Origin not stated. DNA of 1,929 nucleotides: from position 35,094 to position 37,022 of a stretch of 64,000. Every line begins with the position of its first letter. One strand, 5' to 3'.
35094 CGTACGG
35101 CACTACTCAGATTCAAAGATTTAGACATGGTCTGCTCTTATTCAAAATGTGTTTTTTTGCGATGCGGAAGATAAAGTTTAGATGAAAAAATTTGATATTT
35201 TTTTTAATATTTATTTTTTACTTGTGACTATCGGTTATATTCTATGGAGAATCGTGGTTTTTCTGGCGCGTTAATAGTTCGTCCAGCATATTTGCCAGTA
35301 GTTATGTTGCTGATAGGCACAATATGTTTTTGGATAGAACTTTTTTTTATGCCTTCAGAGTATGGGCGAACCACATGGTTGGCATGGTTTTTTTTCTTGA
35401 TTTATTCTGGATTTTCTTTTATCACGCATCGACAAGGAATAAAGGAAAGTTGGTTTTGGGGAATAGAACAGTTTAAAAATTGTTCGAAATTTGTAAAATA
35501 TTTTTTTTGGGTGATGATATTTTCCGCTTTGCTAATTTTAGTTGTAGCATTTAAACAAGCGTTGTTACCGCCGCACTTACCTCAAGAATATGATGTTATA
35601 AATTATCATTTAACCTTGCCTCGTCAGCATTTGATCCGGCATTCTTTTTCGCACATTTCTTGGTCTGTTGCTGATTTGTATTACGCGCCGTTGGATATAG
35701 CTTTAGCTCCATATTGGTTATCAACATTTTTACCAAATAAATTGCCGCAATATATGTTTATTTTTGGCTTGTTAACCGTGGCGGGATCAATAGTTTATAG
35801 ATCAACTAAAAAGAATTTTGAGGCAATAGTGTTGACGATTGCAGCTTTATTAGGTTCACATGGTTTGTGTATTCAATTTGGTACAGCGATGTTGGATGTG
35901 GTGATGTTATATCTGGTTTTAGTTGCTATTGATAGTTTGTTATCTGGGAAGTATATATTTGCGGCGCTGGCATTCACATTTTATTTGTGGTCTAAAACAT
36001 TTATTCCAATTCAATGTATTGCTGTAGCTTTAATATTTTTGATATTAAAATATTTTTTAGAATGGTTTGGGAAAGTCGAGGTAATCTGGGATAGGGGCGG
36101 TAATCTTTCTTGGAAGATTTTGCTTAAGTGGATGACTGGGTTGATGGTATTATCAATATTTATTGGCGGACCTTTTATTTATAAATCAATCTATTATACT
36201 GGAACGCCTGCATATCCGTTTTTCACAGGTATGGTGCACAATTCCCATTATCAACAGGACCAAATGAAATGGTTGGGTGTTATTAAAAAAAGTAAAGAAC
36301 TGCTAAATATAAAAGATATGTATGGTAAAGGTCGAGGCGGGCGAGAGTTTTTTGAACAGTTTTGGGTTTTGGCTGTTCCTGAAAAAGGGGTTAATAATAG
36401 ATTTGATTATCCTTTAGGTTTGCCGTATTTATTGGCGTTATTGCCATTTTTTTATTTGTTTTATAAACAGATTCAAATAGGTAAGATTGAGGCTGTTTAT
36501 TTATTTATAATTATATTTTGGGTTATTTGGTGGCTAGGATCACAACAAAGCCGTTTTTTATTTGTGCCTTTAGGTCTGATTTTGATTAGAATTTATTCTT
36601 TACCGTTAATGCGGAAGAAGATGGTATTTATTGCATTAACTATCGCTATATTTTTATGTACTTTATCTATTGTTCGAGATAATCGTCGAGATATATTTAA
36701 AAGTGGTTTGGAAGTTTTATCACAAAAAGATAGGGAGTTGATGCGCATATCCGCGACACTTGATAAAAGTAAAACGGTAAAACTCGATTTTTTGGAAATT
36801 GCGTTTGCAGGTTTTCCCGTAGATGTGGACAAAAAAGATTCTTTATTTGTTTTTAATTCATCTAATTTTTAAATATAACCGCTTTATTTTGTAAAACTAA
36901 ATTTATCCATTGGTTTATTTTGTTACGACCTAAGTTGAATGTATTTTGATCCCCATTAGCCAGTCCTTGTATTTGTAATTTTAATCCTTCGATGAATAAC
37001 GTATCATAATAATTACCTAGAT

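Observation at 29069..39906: Battery of GT-C-like polytopic proteins interleaved with three polyprenyl-phosphate-type GT2 enzymes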

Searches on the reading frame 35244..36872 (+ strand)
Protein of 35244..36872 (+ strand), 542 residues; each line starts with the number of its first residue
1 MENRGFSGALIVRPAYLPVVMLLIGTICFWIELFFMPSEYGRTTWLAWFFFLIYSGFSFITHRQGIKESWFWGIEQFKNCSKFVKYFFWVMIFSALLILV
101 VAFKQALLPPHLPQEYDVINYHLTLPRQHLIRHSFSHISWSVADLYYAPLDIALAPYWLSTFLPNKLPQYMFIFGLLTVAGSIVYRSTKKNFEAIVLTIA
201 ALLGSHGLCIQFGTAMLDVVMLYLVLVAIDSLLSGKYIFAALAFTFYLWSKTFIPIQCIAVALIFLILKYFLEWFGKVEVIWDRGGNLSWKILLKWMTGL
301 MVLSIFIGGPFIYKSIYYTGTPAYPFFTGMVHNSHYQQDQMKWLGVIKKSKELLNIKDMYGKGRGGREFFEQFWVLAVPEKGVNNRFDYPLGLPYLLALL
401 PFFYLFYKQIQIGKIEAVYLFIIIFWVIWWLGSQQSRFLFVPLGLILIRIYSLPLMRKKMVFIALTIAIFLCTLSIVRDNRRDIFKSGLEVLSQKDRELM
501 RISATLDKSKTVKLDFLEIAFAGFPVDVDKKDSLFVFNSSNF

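Call 4: search_protein_families(library=pfam, proteins=[window:35244-36872:+], max_evalue=0.01)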
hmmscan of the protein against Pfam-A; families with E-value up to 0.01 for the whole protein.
window:35244-36872:+ (542 aa): 0 families

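Call 6: search_protein_families(library=ncbifam, proteins=[window:35244-36872:+], max_evalue=0.01)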
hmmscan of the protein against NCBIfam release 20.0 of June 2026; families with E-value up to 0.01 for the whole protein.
window:35244-36872:+ (542 aa): 0 families

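Call 14: find_homologous_proteins(query=window:35244-36872:+, max_evalue=0.001)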
Query window:35244-36872:+ (542 aa): 136 proteins with E <= 0.001 among 8000 candidates; the best 120 are listed.
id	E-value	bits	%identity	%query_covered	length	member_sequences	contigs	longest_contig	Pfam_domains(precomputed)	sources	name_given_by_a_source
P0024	0.0e+0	1225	100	100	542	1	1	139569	-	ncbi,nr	ncbi:MAG: hypothetical protein HQL25_02780 [Candidatus Omnitrophica bacterium]|nr:hypothetical prote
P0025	7.3e-140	486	43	98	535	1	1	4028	PF26626.1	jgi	-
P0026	2.2e-138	481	45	99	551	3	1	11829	-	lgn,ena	-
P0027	5.0e-137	476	43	99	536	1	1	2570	-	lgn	-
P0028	3.3e-134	467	41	99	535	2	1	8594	-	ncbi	ncbi:MAG: hypothetical protein WC552_07370 [Candidatus Omnitrophota bacterium]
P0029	1.0e-133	465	43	99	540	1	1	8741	-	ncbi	-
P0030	4.7e-133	463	43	100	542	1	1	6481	-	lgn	-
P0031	7.6e-133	462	43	98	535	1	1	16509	-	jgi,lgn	jgi:hypothetical protein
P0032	1.8e-130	455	43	96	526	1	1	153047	-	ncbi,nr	ncbi:MAG: hypothetical protein HQL26_03450 [Candidatus Omnitrophica bacterium]|nr:hypothetical prote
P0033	3.7e-127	444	40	97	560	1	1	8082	-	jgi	-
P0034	3.8e-127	444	43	100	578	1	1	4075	-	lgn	-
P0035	2.5e-125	438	40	97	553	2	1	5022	-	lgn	-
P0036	7.1e-125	436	43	99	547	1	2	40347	-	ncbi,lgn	-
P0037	1.2e-124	435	42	96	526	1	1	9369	-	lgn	-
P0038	1.1e-123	432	41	99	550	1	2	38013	-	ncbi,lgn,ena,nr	ncbi:MAG: hypothetical protein ISS47_01525 [Candidatus Omnitrophica bacterium]|nr:hypothetical prote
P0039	3.2e-123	431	41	99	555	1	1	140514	PF26626.1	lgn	-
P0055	4.0e-118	414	40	94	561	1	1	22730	-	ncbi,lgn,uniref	ncbi:hypothetical protein MNBD_UNCLBAC01-501 [hydrothermal vent metagenome]|uniref:Glycosyltransfera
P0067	5.1e-114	400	39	99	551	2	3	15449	PF26626.1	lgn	-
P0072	3.2e-113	398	38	96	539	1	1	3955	PF26626.1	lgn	-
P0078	4.2e-112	394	41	91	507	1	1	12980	PF26626.1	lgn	-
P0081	2.3e-110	388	38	98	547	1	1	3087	PF26626.1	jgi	jgi:hypothetical protein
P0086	1.4e-108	382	39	99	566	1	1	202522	PF26626.1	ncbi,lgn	-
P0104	1.3e-104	369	37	93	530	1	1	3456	PF26626.1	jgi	-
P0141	6.9e-92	327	41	79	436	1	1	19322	PF26626.1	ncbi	-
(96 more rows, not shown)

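Call 17: search_protein_families(library=pfam, alignment_id=A2, max_evalue=0.01)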
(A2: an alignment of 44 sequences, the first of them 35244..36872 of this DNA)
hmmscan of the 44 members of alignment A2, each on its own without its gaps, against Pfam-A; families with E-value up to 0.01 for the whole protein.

A. member 1, window:35244-36872:+ (542 aa): 0 families

B. families by the number of members that match (of 44 scanned): 1 family
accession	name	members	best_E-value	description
PF03472.21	Autoind_bind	1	0.0065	Autoinducer binding domain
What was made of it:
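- Tried and rejected: The precomputed tag PF26626 on some F homologs was not reproduced by the Pfam copy used (call 17).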

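Call 32: predict_structure(alignment_id=A2)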
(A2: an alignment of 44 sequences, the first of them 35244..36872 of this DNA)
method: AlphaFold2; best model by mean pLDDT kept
length: 542 residues; sequences in the alignment: 44
mean_pLDDT: 92.9   pTM: 0.94
mean pLDDT of the five models: 92.9, 92.6, 92.2, 91.3, 91.3
residues with pLDDT >= 90: 464; 70-90: 59; 50-70: 10; < 50: 9
segments of 3 or more residues with pLDDT < 50: 1-7
pLDDT, mean of each block of 10 residues (from residue 1): 46 94 98 90 97 97 95 97 97 97 97 94 97 95 97 98 95 98 95 97 96 96 98 92 98 96 96 90 69 92 98 97 95 88 93 91 91 90 82 94 96 94 95 92 97 96 97 94 95 96 90 94 94 82 47
secondary structure, 60 per line:
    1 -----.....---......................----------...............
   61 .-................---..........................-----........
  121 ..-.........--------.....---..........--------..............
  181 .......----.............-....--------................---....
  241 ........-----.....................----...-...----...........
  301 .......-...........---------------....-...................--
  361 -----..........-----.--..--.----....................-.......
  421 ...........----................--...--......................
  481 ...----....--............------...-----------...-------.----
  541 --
elements in order: H6-10 H14-35 H46-61 H63-78 H82-107 H113-122 H124-132 H142-145 H149-158 H167-187 H192-204 H206-209 H218-233 H237-248 H254-274 E279-281 H290-307 H309-319 H335-338 H340-358 H366-375 H393-412 E414-416 H417-431 H436-451 H459-483 H488-491 H494-505 E512-514 E526-528

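Call 34: fold_search(model_id=the predicted structure, library=pdb)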
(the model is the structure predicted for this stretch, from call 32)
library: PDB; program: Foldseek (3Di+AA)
matches with E <= 10: 196; with E <= 0.001: 3
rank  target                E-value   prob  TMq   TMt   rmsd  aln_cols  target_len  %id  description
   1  6s7o_A                2.9e-04  1.00  0.40  0.34  13.4       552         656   13  Cryo-EM structure of human oligosaccharyltransferase complex OST-A (released 2019-12-18)
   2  8age_A                7.2e-04  1.00  0.38  0.33  12.6       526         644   12  Structure of yeast oligosaccharylransferase complex with acceptor peptide bound (released 2022-12-07)
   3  5f15                  9.7e-04  1.00  0.33  0.33  16.6       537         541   12  Crystal Structure of ArnT from Cupriavidus metallidurans bound to Undecaprenyl phosphate (released 2016-02-17)
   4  9s6u_A                1.0e-03  1.00  0.42  0.42   8.5       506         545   14  Ternary cryo-EM structure of human ALG9 with Dol25-PP-GlcNAc2Man8, Dol25-P-Man and Fab (released 2026-03-18)
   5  9s6t_A                1.4e-03  1.00  0.40  0.44   8.5       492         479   12  Ternary cryo-EM structure of chicken ALG12 with Dol25-PP-GlcNAc2Man7, Dol25-P-Man, and Fab (released 2026-03-18)
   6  9s6s_A                1.6e-03  1.00  0.40  0.40  10.7       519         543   14  Ternary cryo-EM structure of human ALG9 with Dol25-PP-GlcNAc2Man6, Dol25-P-Man and Fab (released 2026-03-18)
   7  6ezn_F                1.9e-03  1.00  0.44  0.38  13.3       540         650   13  Cryo-EM structure of the yeast oligosaccharyltransferase (OST) complex (released 2018-01-17)
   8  5ezm                  2.1e-03  1.00  0.37  0.37  15.8       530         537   11  Crystal Structure of ArnT from Cupriavidus metallidurans in the apo state (released 2016-02-17)
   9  5ogl_A                4.8e-03  1.00  0.42  0.34  12.6       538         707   11  Structure of bacterial oligosaccharyltransferase PglB in complex with an acceptor peptide and an lipid-linked oligosac (released 2017-10-25)
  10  6gxc_A                5.9e-03  1.00  0.41  0.34  12.7       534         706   13  Bacterial oligosaccharyltransferase PglB in complex with an inhibitory peptide and a reactive lipid-linked oligosaccha (released 2018-11-14)
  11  8agc_A                1.0e-02  1.00  0.41  0.33  13.4       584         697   14  Structure of yeast oligosaccharylransferase complex with lipid-linked oligosaccharide and non-acceptor peptide bound (released 2022-12-07)
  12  6s7t_A                1.8e-02  1.00  0.42  0.34  13.3       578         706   12  Cryo-EM structure of human oligosaccharyltransferase complex OST-B (released 2019-12-18)
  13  6ftg_5                1.8e-02  1.00  0.41  0.36  13.7       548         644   11  Subtomogram average of OST-containing ribosome-translocon complexes from canine rough microsomal membranes (released 2018-03-21)
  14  8b6l_I                2.6e-02  1.00  0.41  0.34  13.9       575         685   11  Subtomogram average of the human Sec61-TRAP-OSTA-translocon (released 2022-12-07)
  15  9i5k_A                5.4e-02  0.99  0.41  0.44  10.7       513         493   10  Structure of the Chaetomium thermophilum Pmt4 homodimer (C2 symmetry) (released 2025-12-24)
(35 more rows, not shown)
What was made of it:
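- On GT-C fold glycosyltransferases, class GT-C_A (ArnT/PMT/STT3-like): F matches STT3 at 2.9e-4, ArnT, ALG9/12, PglB, Pmt4 and PimE (call 34).
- The best structural matches of F include STT3 and PglB, which use lipid-PP-oligosaccharide donors (call 34).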

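Call 46: find_related_loci(query=A2, collection=genome_contigs, flank=8000)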
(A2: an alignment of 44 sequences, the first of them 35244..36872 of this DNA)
Query A2 (542 aa) in genome_contigs; peptide patterns used: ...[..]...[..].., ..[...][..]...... (x = any residue, [..] = any of these).
89 stretches matched a pattern; 76 encode a relative of the query (tblastn E <= 1e-3); 73 distinct loci.
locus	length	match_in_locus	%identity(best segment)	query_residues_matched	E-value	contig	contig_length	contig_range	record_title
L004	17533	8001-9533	43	15-536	1e-136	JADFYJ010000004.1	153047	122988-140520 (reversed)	MAG: Candidatus Omnitrophota bacterium isolate nDJH6bin5 nDJH6_bin5_NODE_4_length_153047_cov_7.713622, whole genome shot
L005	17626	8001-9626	42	1-531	2e-128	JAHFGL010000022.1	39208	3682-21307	MAG: Candidatus Omnitrophota bacterium isolate nzgw314 NODE_1045_length_39209_cov_4.543415, whole genome shotgun sequenc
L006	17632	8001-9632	41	1-538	5e-128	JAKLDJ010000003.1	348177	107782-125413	MAG: Candidatus Omnitrophota bacterium isolate RA.bin107 RA.bin107_3, whole genome shotgun sequence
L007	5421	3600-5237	43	1-538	3e-128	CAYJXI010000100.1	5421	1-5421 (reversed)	MAG TPA_asm: uncultured Planctomycetales bacterium isolate ERP125453_co1_481 genome assembly, contig: NODE_20174_length_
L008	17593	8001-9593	42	16-536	2e-125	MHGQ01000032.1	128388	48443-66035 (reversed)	MAG: Omnitrophica WOR_2 bacterium RIFCSPHIGHO2_02_FULL_50_17 rifcsphigho2_02_scaffold_210, whole genome shotgun sequence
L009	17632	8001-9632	39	1-532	1e-124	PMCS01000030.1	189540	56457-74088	MAG: Candidatus Omnitrophota bacterium isolate fen_1318 73.20120700_E3M.124_contig_1445, whole genome shotgun sequence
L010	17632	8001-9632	41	1-538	1e-123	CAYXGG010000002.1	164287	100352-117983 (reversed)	MAG TPA_asm: uncultured Planctomycetales bacterium isolate SRP150892_co2_491 genome assembly, contig: NODE_69_length_164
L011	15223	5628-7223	39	12-536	1e-122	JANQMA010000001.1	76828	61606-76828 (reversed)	MAG: Candidatus Omnitrophota bacterium isolate PL25a_bin.80 k99_1252761, whole genome shotgun sequence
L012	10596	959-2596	39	1-542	6e-121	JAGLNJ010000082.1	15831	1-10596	MAG: Candidatus Omnitrophota bacterium isolate RS_6_36 ROV157_6.bin.36.fa_82, whole genome shotgun sequence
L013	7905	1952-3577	39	1-531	1e-120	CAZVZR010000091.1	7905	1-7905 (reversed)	MAG TPA_asm: uncultured Planctomycetales bacterium isolate SRP193066_co2_435 genome assembly, contig: NODE_4728_length_7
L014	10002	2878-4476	41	15-538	1e-120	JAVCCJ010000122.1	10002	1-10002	MAG: Candidatus Zapsychrus exili isolate MAG_3300035698_1555 Ga0374944_168761, whole genome shotgun sequence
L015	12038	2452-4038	40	16-536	8e-120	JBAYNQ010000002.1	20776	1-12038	MAG: Candidatus Omnitrophota bacterium isolate SO_2016_LW1_69 scaffold02377_LW64-88_2016, whole genome shotgun sequence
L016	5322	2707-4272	40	24-538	5e-119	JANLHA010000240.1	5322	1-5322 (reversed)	MAG: Candidatus Omnitrophota bacterium isolate P6-5 k99_66040, whole genome shotgun sequence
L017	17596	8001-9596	40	15-539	3e-118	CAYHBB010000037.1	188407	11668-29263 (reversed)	MAG TPA_asm: uncultured Planctomycetales bacterium isolate ERP119294_co2_534 genome assembly, contig: k141_392463, whole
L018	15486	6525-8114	41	15-534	8e-124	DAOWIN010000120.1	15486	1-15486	MAG TPA_asm: Candidatus Omnitrophota bacterium isolate CSMAG_2044 CSMAG_2044_k141_1790412_length_15486_cov_17.4714, whol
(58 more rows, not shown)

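Call 66: search_protein_families(library=pfam, proteins=[window:35244-36872:+, P0055], max_evalue=10)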
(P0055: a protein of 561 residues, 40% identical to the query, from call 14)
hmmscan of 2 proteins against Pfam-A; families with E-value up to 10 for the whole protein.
window:35244-36872:+ (542 aa): 0 families

P0055 (561 aa): 0 families
